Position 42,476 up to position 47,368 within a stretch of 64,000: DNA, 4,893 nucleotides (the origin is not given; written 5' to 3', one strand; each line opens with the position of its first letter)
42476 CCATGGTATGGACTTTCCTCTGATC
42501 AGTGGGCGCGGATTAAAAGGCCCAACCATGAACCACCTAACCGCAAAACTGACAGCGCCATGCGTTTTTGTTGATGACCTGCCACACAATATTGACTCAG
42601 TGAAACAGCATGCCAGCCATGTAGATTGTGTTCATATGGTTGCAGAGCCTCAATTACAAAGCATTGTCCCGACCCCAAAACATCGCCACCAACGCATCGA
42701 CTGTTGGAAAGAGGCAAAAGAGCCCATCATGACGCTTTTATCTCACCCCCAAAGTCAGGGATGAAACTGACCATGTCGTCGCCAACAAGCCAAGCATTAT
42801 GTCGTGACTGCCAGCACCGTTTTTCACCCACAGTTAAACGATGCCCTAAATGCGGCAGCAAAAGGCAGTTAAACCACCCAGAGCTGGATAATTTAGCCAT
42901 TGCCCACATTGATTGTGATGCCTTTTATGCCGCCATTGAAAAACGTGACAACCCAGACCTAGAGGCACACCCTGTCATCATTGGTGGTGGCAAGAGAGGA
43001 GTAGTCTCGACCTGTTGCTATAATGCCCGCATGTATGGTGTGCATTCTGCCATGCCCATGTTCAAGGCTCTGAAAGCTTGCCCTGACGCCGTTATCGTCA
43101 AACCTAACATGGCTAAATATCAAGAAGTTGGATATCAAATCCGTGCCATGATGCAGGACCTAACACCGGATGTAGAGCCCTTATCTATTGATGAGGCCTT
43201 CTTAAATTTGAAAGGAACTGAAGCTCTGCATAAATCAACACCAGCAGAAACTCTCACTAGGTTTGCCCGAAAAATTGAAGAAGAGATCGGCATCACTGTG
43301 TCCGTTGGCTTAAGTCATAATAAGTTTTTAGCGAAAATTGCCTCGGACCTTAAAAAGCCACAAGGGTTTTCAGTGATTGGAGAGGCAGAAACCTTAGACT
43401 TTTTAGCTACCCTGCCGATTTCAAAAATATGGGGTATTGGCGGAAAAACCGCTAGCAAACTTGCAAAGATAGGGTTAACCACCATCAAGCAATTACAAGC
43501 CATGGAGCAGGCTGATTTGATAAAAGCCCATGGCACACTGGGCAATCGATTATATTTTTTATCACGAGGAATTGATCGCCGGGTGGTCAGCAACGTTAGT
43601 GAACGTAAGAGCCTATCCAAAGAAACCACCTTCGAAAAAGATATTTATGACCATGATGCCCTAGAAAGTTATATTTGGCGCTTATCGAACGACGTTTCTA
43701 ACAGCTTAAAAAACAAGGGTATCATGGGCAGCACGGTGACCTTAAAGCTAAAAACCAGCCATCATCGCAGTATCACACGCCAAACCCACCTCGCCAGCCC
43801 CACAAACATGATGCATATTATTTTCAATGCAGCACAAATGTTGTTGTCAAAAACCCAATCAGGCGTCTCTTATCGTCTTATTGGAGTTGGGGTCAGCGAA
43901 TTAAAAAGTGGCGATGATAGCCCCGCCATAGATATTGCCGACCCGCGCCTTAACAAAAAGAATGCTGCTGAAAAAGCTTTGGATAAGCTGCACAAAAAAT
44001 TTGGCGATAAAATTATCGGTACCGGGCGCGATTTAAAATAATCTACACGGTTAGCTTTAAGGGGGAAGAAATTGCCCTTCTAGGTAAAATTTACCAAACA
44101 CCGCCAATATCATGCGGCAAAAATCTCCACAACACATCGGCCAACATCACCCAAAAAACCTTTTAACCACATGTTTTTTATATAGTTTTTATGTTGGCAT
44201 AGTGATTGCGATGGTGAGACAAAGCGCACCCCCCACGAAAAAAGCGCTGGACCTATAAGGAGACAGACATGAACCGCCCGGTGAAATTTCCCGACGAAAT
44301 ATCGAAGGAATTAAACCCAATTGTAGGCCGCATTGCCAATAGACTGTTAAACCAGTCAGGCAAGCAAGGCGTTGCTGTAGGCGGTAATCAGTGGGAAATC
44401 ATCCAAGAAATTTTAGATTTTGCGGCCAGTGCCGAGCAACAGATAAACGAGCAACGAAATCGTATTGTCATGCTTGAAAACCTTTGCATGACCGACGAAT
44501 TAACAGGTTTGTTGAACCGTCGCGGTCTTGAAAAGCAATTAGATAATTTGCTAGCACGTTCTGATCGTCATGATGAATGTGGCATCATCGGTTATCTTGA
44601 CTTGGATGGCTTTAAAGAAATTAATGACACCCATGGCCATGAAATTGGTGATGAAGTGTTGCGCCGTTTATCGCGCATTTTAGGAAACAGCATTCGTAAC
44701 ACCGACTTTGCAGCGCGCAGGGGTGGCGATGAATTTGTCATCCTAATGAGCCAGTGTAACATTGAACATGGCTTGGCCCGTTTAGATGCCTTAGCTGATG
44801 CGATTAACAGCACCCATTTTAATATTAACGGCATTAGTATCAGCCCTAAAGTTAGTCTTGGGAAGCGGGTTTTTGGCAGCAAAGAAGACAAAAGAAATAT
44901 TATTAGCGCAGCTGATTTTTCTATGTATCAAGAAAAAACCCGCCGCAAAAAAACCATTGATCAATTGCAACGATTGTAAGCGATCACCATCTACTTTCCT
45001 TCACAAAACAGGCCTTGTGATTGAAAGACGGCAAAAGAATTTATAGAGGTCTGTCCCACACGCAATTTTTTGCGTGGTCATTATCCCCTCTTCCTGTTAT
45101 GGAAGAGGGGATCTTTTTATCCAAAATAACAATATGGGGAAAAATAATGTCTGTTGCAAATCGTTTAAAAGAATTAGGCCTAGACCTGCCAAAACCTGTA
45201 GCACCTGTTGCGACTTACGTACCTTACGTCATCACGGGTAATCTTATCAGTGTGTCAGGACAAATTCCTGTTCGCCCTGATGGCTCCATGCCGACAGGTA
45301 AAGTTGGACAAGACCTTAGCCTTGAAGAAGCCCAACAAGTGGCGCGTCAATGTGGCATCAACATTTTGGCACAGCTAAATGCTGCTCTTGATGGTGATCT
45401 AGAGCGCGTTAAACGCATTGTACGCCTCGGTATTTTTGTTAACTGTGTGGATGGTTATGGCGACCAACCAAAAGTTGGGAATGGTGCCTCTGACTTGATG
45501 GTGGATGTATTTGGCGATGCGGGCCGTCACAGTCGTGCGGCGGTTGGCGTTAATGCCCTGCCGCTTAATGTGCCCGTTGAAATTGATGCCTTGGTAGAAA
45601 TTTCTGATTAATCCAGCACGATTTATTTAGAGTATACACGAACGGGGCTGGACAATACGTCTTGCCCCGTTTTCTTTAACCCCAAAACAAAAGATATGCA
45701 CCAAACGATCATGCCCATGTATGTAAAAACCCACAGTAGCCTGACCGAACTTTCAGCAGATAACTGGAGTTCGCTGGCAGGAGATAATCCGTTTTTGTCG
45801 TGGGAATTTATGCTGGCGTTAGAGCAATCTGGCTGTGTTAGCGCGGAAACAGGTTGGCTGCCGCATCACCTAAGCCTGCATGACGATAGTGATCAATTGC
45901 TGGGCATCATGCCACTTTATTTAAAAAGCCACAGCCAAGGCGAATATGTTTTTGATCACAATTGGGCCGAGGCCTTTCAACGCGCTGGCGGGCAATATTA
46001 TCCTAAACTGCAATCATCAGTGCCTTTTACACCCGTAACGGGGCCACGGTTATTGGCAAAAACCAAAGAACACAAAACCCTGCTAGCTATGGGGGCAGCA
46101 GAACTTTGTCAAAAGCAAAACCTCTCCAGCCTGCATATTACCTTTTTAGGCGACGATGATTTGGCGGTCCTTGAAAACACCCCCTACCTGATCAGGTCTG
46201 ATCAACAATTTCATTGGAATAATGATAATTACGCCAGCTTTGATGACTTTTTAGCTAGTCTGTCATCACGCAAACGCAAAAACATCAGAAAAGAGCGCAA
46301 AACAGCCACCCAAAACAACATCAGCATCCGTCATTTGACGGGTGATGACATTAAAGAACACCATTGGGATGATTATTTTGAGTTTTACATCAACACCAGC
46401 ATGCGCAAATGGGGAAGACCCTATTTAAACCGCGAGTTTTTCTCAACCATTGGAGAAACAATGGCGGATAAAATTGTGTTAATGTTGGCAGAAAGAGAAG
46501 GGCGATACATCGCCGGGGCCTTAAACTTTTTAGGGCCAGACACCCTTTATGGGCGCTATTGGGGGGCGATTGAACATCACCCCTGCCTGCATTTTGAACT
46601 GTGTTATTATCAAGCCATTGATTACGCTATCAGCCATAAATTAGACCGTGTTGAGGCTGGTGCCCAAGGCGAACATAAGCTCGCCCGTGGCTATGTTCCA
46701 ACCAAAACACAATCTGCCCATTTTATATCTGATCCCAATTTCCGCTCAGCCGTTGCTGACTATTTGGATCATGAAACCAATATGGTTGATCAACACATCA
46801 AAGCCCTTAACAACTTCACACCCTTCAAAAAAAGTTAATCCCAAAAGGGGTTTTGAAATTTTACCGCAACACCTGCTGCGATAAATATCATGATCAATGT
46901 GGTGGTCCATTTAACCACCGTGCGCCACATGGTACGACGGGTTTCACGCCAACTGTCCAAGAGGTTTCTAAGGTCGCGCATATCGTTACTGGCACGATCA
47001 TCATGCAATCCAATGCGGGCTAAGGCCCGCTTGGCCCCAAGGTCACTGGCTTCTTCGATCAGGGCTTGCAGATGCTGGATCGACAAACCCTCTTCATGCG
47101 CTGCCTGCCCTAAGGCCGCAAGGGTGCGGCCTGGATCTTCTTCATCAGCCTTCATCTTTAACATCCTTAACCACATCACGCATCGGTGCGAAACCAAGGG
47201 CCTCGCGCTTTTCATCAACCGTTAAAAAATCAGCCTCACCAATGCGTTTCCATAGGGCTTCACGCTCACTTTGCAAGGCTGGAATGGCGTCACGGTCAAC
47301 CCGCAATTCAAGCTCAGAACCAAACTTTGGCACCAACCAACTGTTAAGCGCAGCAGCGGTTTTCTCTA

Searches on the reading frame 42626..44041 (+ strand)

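Call 26: search_protein_families(library=pfam, max_evalue=0.00001, proteins=[window:42626-44041:+])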
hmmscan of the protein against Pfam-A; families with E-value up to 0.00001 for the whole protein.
window:42626-44041:+ (471 aa): 4 families
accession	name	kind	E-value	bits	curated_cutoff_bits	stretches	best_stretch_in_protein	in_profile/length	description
PF00817.25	IMS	-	4.4e-48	163.4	23.2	1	95-241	1-148/148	impB/mucB/samB family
PF11799.13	IMS_C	-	4.5e-26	91.9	20.7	1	327-429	1-102/109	impB/mucB/samB family C-terminal domain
PF11798.14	IMS_HHH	-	3.2e-09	36.9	24.4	1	257-284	5-32/32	IMS family HHH motif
PF21999.2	IMS_HHH_1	-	3.7e-08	34.1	27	1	270-317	5-53/53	DNA polymerase-iota, thumb domain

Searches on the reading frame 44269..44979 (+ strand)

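Call 26: search_protein_families(library=pfam, max_evalue=0.00001, proteins=[window:44269-44979:+])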
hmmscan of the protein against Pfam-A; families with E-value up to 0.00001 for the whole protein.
window:44269-44979:+ (236 aa): 1 family
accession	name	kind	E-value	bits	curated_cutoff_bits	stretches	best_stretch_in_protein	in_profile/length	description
PF00990.26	GGDEF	-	3.5e-36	124.8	23.8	1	74-227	2-159/161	Diguanylate cyclase, GGDEF domain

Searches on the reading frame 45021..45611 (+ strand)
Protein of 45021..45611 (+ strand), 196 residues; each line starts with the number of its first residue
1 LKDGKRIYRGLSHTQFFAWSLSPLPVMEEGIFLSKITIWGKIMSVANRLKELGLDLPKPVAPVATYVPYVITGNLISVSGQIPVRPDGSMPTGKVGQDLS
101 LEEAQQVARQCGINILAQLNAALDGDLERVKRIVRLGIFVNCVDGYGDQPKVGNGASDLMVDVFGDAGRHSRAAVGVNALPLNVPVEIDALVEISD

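Call 26: search_protein_families(library=pfam, max_evalue=0.00001, proteins=[window:45021-45611:+])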
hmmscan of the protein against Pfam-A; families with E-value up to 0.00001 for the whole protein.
window:45021-45611:+ (196 aa): 2 families
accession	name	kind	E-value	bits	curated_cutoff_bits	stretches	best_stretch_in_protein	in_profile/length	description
PF14588.11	YjgF_endoribonc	-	2.7e-23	82.8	35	1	48-184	3-138/148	YjgF/chorismate_mutase-like, putative endoribonuclease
PF01042.26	Ribonuc_L-PSP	-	3e-16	60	27.3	1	61-193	6-120/121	Endoribonuclease L-PSP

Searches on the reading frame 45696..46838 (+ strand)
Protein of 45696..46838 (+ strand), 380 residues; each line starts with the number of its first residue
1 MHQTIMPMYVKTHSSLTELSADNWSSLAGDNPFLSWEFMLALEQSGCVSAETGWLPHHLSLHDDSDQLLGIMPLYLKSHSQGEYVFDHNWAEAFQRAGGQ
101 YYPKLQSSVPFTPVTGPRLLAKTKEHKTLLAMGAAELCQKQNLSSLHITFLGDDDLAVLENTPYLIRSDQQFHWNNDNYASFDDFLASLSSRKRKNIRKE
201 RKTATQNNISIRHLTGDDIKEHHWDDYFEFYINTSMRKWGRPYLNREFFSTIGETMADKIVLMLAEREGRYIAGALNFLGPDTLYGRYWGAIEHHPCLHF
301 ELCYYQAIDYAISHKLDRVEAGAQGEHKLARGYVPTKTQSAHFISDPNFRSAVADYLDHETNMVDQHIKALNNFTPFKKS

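Call 26: search_protein_families(library=pfam, max_evalue=0.00001, proteins=[window:45696-46838:+])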
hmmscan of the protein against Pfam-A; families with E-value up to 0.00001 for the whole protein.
window:45696-46838:+ (380 aa): 2 families
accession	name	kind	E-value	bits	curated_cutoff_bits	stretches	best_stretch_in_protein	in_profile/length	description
PF04339.18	FemAB_like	-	2.5e-162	540.6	27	1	15-379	1-369/369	Peptidogalycan biosysnthesis/recognition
PF13480.13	Acetyltransf_6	-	6.2e-10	39.8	22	1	191-325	1-138/143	Acetyltransferase (GNAT) domain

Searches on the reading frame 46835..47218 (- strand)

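Call 115: search_protein_families(library=pfam, max_evalue=0.001, proteins=[window:46835-47218:-])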
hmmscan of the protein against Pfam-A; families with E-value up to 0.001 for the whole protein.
window:46835-47218:- (127 aa): 1 family
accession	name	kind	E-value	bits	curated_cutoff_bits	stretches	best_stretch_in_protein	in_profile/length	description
PF19622.4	DUF6127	-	2.4e-27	95.2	27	1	49-110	2-63/63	Family of unknown function (DUF6127)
